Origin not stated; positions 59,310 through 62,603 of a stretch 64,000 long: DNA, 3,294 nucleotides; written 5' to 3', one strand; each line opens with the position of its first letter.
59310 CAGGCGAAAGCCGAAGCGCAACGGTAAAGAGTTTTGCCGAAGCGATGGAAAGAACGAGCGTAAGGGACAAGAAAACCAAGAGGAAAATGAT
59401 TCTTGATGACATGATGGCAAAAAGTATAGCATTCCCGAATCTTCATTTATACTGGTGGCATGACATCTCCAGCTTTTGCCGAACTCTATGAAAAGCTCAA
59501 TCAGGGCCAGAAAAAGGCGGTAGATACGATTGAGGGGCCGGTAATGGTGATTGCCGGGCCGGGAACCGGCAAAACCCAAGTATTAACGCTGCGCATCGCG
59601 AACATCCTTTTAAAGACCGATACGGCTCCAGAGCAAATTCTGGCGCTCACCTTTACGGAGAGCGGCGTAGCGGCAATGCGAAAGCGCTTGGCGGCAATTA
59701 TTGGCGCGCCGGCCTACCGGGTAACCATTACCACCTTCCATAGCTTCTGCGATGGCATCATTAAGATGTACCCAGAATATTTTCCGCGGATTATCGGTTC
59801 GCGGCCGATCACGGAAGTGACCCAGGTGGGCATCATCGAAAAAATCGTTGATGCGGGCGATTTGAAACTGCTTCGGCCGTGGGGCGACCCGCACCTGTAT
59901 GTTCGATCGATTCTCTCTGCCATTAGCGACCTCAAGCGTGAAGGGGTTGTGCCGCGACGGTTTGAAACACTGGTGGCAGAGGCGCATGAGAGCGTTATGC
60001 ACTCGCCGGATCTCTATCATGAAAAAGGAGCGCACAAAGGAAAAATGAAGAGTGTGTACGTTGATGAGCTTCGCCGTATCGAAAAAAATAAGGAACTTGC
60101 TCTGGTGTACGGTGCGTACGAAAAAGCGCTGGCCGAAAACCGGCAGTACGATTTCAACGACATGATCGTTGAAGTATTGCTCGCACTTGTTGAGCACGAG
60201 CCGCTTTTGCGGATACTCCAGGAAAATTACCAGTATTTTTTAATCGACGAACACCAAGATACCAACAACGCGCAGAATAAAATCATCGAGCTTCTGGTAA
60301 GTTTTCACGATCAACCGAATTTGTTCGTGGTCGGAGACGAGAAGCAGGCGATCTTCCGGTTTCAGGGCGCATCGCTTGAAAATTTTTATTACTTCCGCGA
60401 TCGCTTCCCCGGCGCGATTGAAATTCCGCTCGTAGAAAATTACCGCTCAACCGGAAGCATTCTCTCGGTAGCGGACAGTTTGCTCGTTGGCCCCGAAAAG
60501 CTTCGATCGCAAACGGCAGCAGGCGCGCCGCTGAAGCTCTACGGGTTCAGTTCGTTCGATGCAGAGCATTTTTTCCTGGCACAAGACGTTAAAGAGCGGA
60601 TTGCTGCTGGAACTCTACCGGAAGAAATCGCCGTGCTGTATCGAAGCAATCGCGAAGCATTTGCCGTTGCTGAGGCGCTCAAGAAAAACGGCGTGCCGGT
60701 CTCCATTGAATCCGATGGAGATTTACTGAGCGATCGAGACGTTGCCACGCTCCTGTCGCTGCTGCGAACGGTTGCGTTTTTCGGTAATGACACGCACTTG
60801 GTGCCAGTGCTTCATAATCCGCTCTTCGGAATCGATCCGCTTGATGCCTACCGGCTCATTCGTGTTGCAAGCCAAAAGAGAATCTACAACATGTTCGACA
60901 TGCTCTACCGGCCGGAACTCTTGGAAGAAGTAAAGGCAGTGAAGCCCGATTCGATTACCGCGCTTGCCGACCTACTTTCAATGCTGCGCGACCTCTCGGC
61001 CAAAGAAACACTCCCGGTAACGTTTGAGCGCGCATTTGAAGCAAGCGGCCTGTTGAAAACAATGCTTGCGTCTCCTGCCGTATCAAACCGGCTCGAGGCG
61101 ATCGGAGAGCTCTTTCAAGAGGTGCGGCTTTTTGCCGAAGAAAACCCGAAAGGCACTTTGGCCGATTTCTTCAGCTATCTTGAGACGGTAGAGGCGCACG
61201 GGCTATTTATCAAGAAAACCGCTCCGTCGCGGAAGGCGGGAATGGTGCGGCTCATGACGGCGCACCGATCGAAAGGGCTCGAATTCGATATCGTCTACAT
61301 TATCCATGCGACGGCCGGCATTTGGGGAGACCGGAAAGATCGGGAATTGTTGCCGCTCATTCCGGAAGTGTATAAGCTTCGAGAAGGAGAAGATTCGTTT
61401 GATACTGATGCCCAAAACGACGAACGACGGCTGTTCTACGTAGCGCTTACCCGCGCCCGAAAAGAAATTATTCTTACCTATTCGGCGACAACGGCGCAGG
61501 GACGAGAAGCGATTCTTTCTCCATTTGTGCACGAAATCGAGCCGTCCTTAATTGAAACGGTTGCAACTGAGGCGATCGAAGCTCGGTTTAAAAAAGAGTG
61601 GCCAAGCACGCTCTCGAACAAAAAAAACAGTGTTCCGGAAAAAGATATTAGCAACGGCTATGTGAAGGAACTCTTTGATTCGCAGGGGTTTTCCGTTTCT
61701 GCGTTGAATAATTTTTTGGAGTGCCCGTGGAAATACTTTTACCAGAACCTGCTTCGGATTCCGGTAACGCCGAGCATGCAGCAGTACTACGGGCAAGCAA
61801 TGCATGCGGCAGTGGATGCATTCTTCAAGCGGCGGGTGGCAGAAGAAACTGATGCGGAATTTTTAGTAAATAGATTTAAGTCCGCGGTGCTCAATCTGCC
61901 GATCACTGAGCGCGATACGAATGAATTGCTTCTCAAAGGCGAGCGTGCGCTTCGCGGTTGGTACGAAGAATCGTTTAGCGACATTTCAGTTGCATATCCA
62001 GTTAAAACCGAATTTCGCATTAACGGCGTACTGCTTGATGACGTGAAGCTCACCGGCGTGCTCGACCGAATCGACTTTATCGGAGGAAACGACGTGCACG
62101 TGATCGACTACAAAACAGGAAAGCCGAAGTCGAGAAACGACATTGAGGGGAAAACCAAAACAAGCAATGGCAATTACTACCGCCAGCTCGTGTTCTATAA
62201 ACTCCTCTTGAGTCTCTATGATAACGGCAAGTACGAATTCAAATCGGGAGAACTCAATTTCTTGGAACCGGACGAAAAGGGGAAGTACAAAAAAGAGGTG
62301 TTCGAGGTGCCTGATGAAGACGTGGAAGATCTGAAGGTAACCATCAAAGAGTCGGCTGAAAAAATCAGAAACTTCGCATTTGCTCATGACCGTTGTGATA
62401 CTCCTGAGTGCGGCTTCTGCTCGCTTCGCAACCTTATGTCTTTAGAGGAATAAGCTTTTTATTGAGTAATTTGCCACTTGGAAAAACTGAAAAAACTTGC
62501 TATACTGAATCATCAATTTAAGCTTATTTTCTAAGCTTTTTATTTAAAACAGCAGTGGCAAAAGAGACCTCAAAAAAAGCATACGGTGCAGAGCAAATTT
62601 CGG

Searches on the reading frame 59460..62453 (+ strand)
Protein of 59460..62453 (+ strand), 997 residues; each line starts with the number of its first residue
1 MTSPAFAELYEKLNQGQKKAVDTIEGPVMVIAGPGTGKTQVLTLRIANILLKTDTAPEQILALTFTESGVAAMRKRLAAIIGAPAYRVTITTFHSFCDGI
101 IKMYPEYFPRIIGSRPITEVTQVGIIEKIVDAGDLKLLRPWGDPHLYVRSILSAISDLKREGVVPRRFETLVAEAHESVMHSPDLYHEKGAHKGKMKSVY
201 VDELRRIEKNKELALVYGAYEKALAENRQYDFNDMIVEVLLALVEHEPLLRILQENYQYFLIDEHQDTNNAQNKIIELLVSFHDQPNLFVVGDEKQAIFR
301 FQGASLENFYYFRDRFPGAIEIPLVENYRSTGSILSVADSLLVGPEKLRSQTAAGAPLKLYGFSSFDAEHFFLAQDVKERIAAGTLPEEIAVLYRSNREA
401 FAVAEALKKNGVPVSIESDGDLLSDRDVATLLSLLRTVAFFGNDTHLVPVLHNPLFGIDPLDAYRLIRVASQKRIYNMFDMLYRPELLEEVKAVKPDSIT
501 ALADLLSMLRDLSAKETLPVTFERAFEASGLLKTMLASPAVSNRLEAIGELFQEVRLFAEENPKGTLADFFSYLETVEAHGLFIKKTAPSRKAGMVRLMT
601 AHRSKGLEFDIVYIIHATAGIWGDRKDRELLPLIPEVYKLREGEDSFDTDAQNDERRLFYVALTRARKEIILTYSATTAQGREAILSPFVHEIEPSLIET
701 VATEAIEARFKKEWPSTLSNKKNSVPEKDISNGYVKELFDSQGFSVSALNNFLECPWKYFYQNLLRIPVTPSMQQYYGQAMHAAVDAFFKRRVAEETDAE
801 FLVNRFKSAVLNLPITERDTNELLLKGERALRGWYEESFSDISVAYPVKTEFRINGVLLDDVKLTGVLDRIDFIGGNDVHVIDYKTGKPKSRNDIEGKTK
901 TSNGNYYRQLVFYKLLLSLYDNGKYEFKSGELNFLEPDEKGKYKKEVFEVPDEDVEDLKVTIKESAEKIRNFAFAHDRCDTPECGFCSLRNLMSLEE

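Call 81: search_protein_families(library=pfam, proteins=[window:59460-62453:+], max_evalue=0.0001)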
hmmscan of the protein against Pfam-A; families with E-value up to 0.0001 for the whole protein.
window:59460-62453:+ (997 aa): 5 families
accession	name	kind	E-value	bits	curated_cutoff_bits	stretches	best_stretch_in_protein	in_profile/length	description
PF00580.27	UvrD-helicase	-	1.4e-58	199.2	23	1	13-317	1-271/271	UvrD/REP helicase N-terminal domain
PF13361.12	UvrD_C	-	2.8e-33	116.2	25.6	1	323-675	2-348/350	UvrD-like helicase C-terminal domain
PF12705.13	PDDEXK_1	-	4.7e-29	102.5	22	1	744-991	2-244/247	PD-(D/E)XK nuclease superfamily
PF13245.12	AAA_19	-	1.1e-15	58.4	25.1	1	17-301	1-133/134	AAA domain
PF13538.12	UvrD_C_2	-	3.1e-10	40.2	27.4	0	650-672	29-51/52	UvrD-like helicase C-terminal domain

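Call 84: find_encoding_contigs(protein=window:59460-62453:+, flank=10000, max_places=2)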
Protein window:59460-62453:+ (997 aa): no gene with exactly this product is on record in the collection.
